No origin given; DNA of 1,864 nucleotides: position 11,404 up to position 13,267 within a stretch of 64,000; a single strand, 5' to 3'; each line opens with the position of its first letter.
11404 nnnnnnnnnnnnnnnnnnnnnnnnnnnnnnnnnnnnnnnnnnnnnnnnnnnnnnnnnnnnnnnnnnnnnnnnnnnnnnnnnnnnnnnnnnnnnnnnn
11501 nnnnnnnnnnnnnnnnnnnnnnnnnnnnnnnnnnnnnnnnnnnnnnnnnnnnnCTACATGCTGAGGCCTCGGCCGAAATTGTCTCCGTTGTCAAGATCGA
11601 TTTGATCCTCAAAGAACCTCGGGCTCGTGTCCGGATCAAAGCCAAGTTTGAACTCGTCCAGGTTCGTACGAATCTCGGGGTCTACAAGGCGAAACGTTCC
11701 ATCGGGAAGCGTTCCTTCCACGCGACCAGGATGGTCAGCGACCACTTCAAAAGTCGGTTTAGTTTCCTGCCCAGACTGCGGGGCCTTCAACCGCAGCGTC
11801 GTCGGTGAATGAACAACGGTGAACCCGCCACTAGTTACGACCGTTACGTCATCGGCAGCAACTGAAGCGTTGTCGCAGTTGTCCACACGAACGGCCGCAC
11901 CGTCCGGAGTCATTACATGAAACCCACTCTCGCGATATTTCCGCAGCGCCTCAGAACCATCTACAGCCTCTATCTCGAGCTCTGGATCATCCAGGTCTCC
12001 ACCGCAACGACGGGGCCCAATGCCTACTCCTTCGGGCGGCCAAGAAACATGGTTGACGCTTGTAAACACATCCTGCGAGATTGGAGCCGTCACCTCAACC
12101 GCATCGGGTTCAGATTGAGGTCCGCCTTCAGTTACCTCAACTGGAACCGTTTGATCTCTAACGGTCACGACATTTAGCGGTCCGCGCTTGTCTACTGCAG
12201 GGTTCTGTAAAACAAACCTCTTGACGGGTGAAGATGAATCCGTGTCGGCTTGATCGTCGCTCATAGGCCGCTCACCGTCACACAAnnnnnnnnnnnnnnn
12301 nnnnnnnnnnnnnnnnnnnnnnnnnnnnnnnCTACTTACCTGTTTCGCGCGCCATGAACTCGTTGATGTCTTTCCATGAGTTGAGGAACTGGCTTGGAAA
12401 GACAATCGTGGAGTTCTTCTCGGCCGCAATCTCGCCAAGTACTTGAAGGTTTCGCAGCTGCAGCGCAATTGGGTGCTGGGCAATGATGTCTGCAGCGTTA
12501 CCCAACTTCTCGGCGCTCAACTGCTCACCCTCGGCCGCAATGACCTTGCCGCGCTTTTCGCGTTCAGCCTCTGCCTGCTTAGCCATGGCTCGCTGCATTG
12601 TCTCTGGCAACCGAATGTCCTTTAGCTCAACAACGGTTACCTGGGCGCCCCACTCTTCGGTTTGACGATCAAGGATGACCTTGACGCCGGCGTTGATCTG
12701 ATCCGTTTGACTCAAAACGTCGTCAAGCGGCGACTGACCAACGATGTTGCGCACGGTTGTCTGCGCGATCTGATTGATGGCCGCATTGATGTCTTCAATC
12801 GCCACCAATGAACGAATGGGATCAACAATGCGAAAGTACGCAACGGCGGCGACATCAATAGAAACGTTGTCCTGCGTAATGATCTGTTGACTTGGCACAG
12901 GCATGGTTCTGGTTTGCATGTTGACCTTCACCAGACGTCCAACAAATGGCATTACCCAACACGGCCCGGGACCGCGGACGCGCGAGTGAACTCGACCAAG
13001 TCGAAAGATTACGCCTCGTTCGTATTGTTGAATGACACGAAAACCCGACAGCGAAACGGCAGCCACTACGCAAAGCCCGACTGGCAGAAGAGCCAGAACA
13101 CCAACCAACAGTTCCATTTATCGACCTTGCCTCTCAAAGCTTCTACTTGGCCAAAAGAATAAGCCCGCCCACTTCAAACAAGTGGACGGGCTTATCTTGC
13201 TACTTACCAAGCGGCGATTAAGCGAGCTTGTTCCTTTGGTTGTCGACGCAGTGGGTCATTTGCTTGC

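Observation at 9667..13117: Co-directional SPFH (stomatin-like) gene followed by three paralogous beta-rich proteins of unknown function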

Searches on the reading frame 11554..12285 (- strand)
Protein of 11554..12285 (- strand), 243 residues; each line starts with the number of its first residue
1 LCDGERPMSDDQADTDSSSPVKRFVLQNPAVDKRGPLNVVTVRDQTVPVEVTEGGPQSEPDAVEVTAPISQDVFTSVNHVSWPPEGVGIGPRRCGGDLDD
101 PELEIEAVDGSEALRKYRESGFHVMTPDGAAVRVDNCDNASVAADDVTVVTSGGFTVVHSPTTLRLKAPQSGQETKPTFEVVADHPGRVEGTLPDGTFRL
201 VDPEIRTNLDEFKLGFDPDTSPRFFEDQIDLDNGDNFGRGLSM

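Call 4: search_protein_families(library=pfam, proteins=[window:11554-12285:-], max_evalue=1)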
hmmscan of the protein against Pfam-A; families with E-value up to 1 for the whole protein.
window:11554-12285:- (243 aa): 1 family
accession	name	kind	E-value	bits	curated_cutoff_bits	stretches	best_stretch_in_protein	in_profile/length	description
PF24063.1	DUF7363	-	0.071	14.2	28.3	1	146-190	47-90/107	Domain of unknown function (DUF7363)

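Call 5: search_protein_families(library=ncbifam, proteins=[window:11554-12285:-], max_evalue=1)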
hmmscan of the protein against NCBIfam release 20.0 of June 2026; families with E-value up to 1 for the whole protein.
window:11554-12285:- (243 aa): 0 families

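Call 13: find_homologous_proteins(query=window:11554-12264:-)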
Query window:11554-12264:- (236 aa): 1 proteins with E <= 0.001 among 1790 candidates.
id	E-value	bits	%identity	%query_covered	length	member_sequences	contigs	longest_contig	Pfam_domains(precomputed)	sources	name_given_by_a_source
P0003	1.2e-149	515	98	100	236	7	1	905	-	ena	-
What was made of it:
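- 11554..12264 (-): P1: orphan protein of 236 aa (243 aa if the TTG at 12285 is used). It is soluble and very acidic (pI 4.3). It is the most divergent, marginal member of the paralogue family, and its amino-acid polymorphism is the highest of the three. Only same-species sequences found (call 13).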

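Call 42: search_protein_families(library=padloc, proteins=[window:11554-12264:-], max_evalue=1)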
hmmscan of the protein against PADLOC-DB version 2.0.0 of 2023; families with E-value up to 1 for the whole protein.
window:11554-12264:- (236 aa): 0 families

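Call 43: search_protein_families(library=phrogs, proteins=[window:11554-12264:-], max_evalue=1)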
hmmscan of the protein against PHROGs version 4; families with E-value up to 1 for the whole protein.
window:11554-12264:- (236 aa): 1 family
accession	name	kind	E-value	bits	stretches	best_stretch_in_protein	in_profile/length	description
phrog_27488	-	unknown function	0.13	13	1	32-53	19-40/74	-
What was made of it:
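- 11554..12264 (-): No family hit (calls 4, 5, 42, 43).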

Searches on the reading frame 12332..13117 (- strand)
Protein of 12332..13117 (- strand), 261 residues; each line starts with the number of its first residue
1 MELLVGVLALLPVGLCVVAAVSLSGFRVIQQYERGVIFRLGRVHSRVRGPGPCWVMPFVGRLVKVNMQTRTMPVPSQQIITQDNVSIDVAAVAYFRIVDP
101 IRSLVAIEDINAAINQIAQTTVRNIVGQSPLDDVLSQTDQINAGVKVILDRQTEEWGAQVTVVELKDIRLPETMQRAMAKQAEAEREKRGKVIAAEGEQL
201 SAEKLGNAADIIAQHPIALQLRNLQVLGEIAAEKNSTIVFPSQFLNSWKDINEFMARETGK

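Call 4: search_protein_families(library=pfam, proteins=[window:12332-13117:-], max_evalue=1)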
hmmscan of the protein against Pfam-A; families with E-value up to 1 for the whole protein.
window:12332-13117:- (261 aa): 5 families
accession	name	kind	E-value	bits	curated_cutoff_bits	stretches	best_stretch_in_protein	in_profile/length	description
PF01145.31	Band_7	-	2.8e-38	132.1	23.6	1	28-198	2-175/176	SPFH domain / Band 7 family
PF13421.11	Band_7_1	-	5e-05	23.5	24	1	105-183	128-208/211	SPFH domain-Band 7 family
PF05800.16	GvpO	-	0.067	13.6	25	1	148-175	39-64/94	Gas vesicle synthesis protein GvpO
PF16359.11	RcsD_ABL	-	0.095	13.3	27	1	131-165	4-38/103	RcsD-ABL domain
PF18438.7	Glyco_hydro_38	-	0.15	12.6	28.4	0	161-203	22-64/111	Glycosyl hydrolases family 38 C-terminal domain 1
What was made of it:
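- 12332..13117 (-): Stomatin-type SPFH/Band-7 protein of 261 aa, with one N-terminal membrane anchor. The SPFH domain is predicted to be cytoplasmic, because arginines cluster after the anchor (positive-inside rule; an inference). It has no NfeD partner. Pfam PF01145 E=2.8e-38 (call 4).
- On SPFH / Band-7, stomatin subfamily (gene 12332-13117): 132.1 bits against a cut-off of 23.6, E=2.8e-38, covering profile positions 2-175 of 176 (call 4).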

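Call 5: search_protein_families(library=ncbifam, proteins=[window:12332-13117:-], max_evalue=1)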
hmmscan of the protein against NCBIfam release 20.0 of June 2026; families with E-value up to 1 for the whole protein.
window:12332-13117:- (261 aa): 4 families
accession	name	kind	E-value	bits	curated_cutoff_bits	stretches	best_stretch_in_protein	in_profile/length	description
TIGR01933.1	hflK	equivalog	4.9e-22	78.6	159.4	1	26-204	1-179/261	FtsH protease activity modulator HflK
NF008181.0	PRK10930.1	equivalog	4.7e-15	55.3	660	1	16-205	87-276/419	FtsH protease activity modulator HflK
TIGR01932.1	hflC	equivalog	1.1e-13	50.8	134.4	2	11-153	6-161/318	protease modulator HflC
NF008259.0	PRK11029.1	equivalog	9.8e-07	28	427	2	15-106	10-106/334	protease modulator HflC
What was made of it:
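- On SPFH / Band-7, stomatin subfamily (gene 12332-13117): The NCBIfam HflK and HflC models score far below their cut-offs (call 5).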

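Call 11: find_encoding_contigs(protein=window:12332-13117:-, flank=8000, max_places=6)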
Protein window:12332-13117:- (261 aa): 15 contigs read that carry it; 6 places shown.
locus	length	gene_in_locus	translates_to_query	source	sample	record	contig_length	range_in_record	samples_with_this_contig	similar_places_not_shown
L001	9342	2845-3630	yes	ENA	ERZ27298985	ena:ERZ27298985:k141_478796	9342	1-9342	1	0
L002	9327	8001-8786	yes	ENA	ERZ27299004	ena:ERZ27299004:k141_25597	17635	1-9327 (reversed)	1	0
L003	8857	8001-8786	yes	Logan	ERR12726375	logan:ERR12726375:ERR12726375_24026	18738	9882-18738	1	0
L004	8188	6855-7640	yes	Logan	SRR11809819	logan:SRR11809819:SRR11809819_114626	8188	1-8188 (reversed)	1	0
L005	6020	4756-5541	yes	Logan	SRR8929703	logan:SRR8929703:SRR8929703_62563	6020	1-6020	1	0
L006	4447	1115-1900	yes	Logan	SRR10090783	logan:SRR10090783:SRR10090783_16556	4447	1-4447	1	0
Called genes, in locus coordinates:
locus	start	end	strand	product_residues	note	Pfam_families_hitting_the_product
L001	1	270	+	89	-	?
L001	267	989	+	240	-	PF04263:TPK_catalytic, PF04265:TPK_B1_binding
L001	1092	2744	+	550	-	PF00199:Catalase, PF06628:Catalase-rel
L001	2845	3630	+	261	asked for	PF01145:Band_7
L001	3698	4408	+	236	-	-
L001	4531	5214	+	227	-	-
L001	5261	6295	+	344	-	-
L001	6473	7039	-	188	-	PF01872:RibD_C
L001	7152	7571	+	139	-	PF00583:Acetyltransf_1, PF13673:Acetyltransf_10, PF13508:Acetyltransf_7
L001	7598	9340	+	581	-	?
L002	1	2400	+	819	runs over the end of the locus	PF00521:DNA_topoisoIV, PF03989:DNA_gyraseA_C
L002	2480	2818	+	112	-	-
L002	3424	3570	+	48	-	-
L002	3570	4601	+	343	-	-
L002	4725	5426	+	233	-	PF00702:Hydrolase, PF12710:HAD, PF13419:HAD_2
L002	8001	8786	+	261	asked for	PF01145:Band_7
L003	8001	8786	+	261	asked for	PF01145:Band_7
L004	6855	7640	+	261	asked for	PF01145:Band_7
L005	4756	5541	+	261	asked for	PF01145:Band_7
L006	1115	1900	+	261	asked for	PF01145:Band_7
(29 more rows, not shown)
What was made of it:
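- Checked: Gene callers start P1 at the ATG at 12264, giving 236 aa (call 11).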

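Call 14: find_related_loci(query=window:12332-13117:-, collection=genome_contigs, flank=8000)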
Query window:12332-13117:- (261 aa) in genome_contigs; peptide patterns used: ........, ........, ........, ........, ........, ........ (x = any residue, [..] = any of these).
600 stretches matched a pattern (row limit reached: there are more); 588 encode a relative of the query (tblastn E <= 1e-3); the best 80 are kept; 80 distinct loci.
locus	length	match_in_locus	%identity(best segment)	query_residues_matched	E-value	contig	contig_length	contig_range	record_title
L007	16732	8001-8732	66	15-258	7e-106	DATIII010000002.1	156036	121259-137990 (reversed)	MAG TPA_asm: Candidatus Saccharimonadales bacterium isolate SMAG_U15661 k141_243860, whole genome shotgun sequence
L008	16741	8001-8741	65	15-261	8e-105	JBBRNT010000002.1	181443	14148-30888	MAG: Candidatus Saccharimonadia bacterium isolate La1_metabat2.191 LA1C_B2.191_k141_1446001L_181443_cov_16.1382, whole g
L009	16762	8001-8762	63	3-258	2e-104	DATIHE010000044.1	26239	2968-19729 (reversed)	MAG TPA_asm: Candidatus Nanoarchaeia archaeon isolate SMAG_U15630 k141_94420, whole genome shotgun sequence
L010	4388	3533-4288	64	3-258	2e-104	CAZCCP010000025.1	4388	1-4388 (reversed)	MAG TPA_asm: uncultured Candidatus Saccharibacteria bacterium isolate SRP200132_co1_638 genome assembly, contig: NODE_40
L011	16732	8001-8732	64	15-258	2e-103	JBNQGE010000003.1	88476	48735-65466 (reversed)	MAG: Candidatus Saccharibacteria bacterium isolate Bin_28 c_000000000022, whole genome shotgun sequence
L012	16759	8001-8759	62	7-259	4e-103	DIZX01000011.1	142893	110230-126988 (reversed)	MAG TPA_asm: Patescibacteria group bacterium UBA6017 UBA6017_contig_56, whole genome shotgun sequence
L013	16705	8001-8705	67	24-258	4e-103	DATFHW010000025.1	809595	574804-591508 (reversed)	MAG TPA_asm: Candidatus Saccharimonadales bacterium isolate SMAG_U8699 k141_2568195, whole genome shotgun sequence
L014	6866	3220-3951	66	10-258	9e-103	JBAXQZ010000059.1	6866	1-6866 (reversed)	MAG: bacterium isolate ELA570 MAG570_59, whole genome shotgun sequence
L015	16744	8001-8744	61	7-258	2e-102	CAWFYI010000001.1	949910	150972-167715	MAG: uncultured Candidatus Saccharibacteria bacterium isolate MFD05442.bin.1.25 genome assembly, contig: contig_18630, w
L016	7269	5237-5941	65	22-258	6e-102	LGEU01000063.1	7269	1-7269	MAG: Methanobacteriaceae archaeon 41_258 PW_scaffold_514, whole genome shotgun sequence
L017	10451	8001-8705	65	24-258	1e-101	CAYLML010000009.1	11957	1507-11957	MAG TPA_asm: uncultured Candidatus Saccharibacteria bacterium isolate binchicken_co50_334 genome assembly, contig: NODE_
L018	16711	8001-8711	65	25-261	3e-101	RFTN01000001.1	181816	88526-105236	MAG: bacterium isolate WB4_3_0875 contig_100_0, whole genome shotgun sequence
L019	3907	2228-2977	60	7-259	3e-102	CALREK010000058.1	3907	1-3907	MAG: uncultured Candidatus Saccharimonas sp. isolate RH-23may17-197 genome assembly, contig: RH-23may17-C212312, whole g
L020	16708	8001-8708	62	24-259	2e-101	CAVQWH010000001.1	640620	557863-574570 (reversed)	MAG: uncultured Candidatus Saccharibacteria bacterium isolate MFD02923.bin.2.10 genome assembly, contig: contig_36646, w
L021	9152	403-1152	61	7-259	2e-101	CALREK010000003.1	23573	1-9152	MAG: uncultured Candidatus Saccharimonas sp. isolate RH-23may17-197 genome assembly, contig: RH-23may17-C15571, whole ge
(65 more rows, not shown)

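Call 42: search_protein_families(library=padloc, proteins=[window:12332-13117:-], max_evalue=1)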
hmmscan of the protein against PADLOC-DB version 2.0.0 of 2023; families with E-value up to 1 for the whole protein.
window:12332-13117:- (261 aa): 0 families

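Call 43: search_protein_families(library=phrogs, proteins=[window:12332-13117:-], max_evalue=1)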
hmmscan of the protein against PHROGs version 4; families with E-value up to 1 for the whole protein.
window:12332-13117:- (261 aa): 1 family
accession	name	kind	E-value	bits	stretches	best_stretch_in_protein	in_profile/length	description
phrog_200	-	other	2.4e-14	54.3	1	11-246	85-348/379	lipoprotein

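Call 51: search_protein_families(library=pfam, alignment_id=A5, max_evalue=0.001)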
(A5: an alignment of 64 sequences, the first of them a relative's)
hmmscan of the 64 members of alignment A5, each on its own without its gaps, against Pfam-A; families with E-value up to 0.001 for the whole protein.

A. member 1, L007:6656-7927:+ (424 aa): 3 families
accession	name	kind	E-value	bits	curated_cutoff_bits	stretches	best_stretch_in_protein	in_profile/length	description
PF13393.11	tRNA-synt_His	-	4.6e-46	157.9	25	1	11-313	1-308/308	Histidyl-tRNA synthetase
PF00587.30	tRNA-synt_2b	-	2.9e-15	57.2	29.3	1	69-313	1-171/179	tRNA synthetase class II core domain (G, H, P, S and T)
PF03129.25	HGTP_anticodon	-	1.2e-14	54.6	21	1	331-420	1-93/94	Anticodon binding domain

B. families by the number of members that match (of 64 scanned): 36 families (the first 25 are shown)
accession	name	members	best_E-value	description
PF01957.25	NfeD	18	1.4e-17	NfeD-like C-terminal, partner-binding domain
PF24961.1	NfeD_membrane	17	1.2e-29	NfeD integral membrane domain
PF25145.1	NfeD1b_N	17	1.2e-23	NfeD1b, N-terminal domain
PF00574.28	CLP_protease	5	2.4e-07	Clp protease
PF13393.11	tRNA-synt_His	3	1e-48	Histidyl-tRNA synthetase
PF00587.30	tRNA-synt_2b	3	9.3e-17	tRNA synthetase class II core domain (G, H, P, S and T)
PF03129.25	HGTP_anticodon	3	1.2e-14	Anticodon binding domain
PF03989.18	DNA_gyraseA_C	1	1.4e-65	DNA gyrase C-terminal domain, beta-propeller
PF00580.27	UvrD-helicase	1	2.4e-65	UvrD/REP helicase N-terminal domain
PF00122.25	E1-E2_ATPase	1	6.7e-48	E1-E2 ATPase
PF02774.23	Semialdhyde_dhC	1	4.6e-47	Semialdehyde dehydrogenase, dimerisation domain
PF02913.24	FAD-oxidase_C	1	1.2e-45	FAD linked oxidases, C-terminal domain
PF00521.26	DNA_topoisoIV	1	1.3e-42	DNA gyrase/topoisomerase IV, subunit A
PF01565.28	FAD_binding_4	1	3.8e-36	FAD binding domain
PF13361.12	UvrD_C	1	7.8e-36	UvrD-like helicase C-terminal domain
PF01145.31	Band_7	1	5.7e-12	SPFH domain / Band 7 family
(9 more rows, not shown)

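Call 52: search_protein_families(library=pfam, alignment_id=A4, max_evalue=0.001)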
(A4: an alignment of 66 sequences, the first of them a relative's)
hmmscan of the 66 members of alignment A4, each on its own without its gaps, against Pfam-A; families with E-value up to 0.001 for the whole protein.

A. member 1, L007:8744-9007:+ (88 aa): 0 families

B. families by the number of members that match (of 66 scanned): 82 families (the first 25 are shown)
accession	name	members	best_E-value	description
PF02547.20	Queuosine_synth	3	3.4e-127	Queuosine biosynthesis protein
PF03819.22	MazG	3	3.5e-15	MazG nucleotide pyrophosphohydrolase domain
PF00293.34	NUDIX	3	1.3e-13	NUDIX domain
PF13200.12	DUF4015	2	3.5e-104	Putative glycosyl hydrolase domain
PF00687.26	Ribosomal_L1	2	5.1e-57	Ribosomal protein L1p/L10e family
PF01476.26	LysM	2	2e-34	LysM domain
PF00298.24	Ribosomal_L11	2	1.9e-29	Ribosomal protein L11, RNA binding domain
PF03946.19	Ribosomal_L11_N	2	5.2e-27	Ribosomal protein L11, N-terminal domain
PF02467.21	Whib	2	3.9e-24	Transcription factor WhiB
PF23473.1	LysM3_LYK4_5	2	1e-12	LYK4/5 LysM3 domain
PF07498.18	Rho_N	2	3.9e-06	Rho termination factor, N-terminal domain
PF23446.1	LysM1_NFP_LYK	2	1e-05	NFP/LYK LysM1 domain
PF23472.1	LysM2_CERK1_LYK3_4_5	2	3.1e-05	LYK3/4/5 LysM2 domain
PF01503.22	PRA-PH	2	0.00016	Phosphoribosyl-ATP pyrophosphohydrolase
PF14871.12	GHL6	2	0.00036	Hypothetical glycosyl hydrolase 6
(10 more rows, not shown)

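Call 62: find_related_loci(query=window:12332-13117:-, collection=metagenome_contigs, flank=6000)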
Query window:12332-13117:- (261 aa) in metagenome_contigs; peptide patterns used: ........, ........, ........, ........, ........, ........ (x = any residue, [..] = any of these).
600 stretches matched a pattern (row limit reached: there are more); 588 encode a relative of the query (tblastn E <= 1e-3); the best 80 are kept; 80 distinct loci.
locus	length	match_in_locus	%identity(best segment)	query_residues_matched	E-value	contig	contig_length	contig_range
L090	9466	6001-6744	65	10-258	7e-106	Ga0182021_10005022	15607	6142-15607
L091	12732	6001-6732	65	15-258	5e-105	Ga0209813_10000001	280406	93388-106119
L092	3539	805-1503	67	25-258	5e-105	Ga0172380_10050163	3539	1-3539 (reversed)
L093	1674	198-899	65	25-258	3e-110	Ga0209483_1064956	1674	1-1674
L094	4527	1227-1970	62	8-259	7e-103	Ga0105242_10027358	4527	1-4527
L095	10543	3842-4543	66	24-258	6e-101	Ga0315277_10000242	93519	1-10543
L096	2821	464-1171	62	23-258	6e-104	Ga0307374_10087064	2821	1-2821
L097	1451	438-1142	63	24-258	7e-108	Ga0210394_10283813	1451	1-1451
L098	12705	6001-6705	64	24-258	2e-100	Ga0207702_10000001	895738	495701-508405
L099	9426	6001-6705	64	24-258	2e-100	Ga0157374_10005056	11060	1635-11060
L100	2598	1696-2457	59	3-258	2e-103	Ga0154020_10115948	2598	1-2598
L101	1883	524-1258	60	15-259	3e-105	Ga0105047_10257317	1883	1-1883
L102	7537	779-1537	56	8-261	7e-99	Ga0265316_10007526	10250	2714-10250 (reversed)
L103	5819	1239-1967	59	15-258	4e-99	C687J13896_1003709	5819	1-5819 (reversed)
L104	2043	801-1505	63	24-258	2e-103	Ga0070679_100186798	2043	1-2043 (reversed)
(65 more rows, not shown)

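Call 72: search_solved_structures(query=window:12332-13117:-, max_evalue=1e-10)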
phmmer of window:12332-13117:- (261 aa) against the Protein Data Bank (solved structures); distinct sequences matched with E-value up to 1e-10: 15.
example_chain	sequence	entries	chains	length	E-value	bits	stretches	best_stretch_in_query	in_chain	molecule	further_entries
9wmj_A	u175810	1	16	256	5.1e-56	193.1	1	26-242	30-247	Stomatin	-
9wkz_A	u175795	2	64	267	5.5e-56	193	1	26-242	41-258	Stomatin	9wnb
9z7u_F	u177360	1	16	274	6.3e-56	192.8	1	26-242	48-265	Stomatin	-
9oh9_A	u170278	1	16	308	8.4e-56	192.4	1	26-242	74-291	Stomatin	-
3bk6_A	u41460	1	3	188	9.4e-52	179.2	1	61-236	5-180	PH stomatin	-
8z5g_A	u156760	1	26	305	1.3e-32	116.5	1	8-199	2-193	Protein QmcA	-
9zd2_F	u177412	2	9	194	1.6e-30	109.7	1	26-171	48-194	Stomatin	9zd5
8gn9_A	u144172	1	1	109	1.9e-27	99.6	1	65-171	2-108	Stomatin homolog PH1511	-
4fvj_A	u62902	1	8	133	4.1e-25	91.9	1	57-184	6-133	Stomatin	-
4fvf_A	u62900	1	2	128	9.4e-25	90.8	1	59-184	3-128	Stomatin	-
4fvg_A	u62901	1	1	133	4.4e-24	88.6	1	57-184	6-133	Stomatin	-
2rpb_A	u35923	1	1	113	5.2e-21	78.5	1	65-171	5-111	hypothetical membrane protein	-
7wh3_A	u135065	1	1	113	9.8e-19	71.1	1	65-171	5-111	Stomatin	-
7vhq_E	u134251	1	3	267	2.4e-11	46.9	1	16-198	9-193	Protein HflK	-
7vhp_E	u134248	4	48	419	6.1e-11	45.6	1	16-197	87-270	Protein HflK | Modulator of FtsH protease HflK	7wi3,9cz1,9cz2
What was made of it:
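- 12332..13117 (-): PDB stomatin 5e-56, PH1511 9e-52, QmcA 1e-32 (call 72).
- On SPFH / Band-7, stomatin subfamily (gene 12332-13117): PDB stomatin 5e-56, PH1511 stomatin 9e-52, QmcA 1e-32, HflK 2e-11 (call 72).
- Closest known: Prokaryotic stomatin-NfeD operons. Same: The first gene is a stomatin-type SPFH protein with an N-terminal anchor (calls 4, 72).
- Checked: It is stomatin-type by PDB sequence (stomatin 5e-56, PH1511 9e-52, QmcA 1e-32; call 72).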
